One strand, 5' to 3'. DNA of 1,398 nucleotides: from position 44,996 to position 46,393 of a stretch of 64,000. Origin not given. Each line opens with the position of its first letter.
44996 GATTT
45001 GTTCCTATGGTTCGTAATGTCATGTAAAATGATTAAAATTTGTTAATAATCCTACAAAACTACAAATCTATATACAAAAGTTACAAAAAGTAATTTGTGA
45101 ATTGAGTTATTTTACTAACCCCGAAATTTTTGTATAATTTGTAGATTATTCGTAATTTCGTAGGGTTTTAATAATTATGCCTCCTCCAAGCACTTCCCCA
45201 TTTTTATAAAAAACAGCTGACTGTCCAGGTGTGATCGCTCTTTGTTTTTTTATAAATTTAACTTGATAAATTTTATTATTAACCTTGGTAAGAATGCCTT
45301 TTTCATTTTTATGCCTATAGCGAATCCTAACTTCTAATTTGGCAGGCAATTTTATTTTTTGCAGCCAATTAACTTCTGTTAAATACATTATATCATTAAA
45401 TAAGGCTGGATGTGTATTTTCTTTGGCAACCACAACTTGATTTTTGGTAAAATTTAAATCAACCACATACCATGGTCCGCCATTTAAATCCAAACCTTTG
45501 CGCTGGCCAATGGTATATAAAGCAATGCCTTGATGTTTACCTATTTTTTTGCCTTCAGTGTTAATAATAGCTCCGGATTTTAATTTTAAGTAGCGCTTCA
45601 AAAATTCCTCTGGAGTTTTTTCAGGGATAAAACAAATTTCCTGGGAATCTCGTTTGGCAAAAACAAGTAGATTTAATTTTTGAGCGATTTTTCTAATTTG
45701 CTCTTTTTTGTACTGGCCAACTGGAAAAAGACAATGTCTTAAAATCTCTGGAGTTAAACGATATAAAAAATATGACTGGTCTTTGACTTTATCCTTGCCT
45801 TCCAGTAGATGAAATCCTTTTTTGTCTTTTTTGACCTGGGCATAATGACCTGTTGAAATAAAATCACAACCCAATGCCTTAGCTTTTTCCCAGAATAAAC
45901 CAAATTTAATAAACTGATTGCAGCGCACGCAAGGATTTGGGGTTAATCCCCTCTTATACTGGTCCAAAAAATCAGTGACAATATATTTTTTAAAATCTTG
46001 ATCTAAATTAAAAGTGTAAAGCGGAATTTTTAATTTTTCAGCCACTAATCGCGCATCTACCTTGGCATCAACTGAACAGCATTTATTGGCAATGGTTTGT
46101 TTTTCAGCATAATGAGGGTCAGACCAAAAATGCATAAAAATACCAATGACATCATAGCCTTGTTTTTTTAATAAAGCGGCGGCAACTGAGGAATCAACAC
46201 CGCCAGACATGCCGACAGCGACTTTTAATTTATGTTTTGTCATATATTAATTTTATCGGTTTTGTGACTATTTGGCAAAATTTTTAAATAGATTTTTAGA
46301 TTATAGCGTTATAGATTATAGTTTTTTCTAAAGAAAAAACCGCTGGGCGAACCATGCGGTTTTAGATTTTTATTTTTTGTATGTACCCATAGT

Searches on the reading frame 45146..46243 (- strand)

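Call 87: search_protein_families(library=pfam, max_evalue=0.0001, proteins=[window:45146-46243:-])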
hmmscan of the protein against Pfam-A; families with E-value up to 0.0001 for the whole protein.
window:45146-46243:- (365 aa): 4 families
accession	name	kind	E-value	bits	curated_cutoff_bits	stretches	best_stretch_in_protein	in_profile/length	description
PF03054.22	tRNA_Me_trans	-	1e-76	257.6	20.6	1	7-207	2-201/202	tRNA methyl transferase HUP domain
PF20259.3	tRNA_Me_trans_M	-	1.6e-21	76.1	27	1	212-274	1-66/66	tRNA methyl transferase PRC-barrel domain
PF20258.4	tRNA_Me_trans_C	-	3.4e-19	69.4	20.6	1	284-357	2-77/77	Aminomethyltransferase beta-barrel domain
PF02568.20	ThiI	-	9.4e-06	25.8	20.5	0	9-71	7-72/197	Thiamine biosynthesis protein (ThiI)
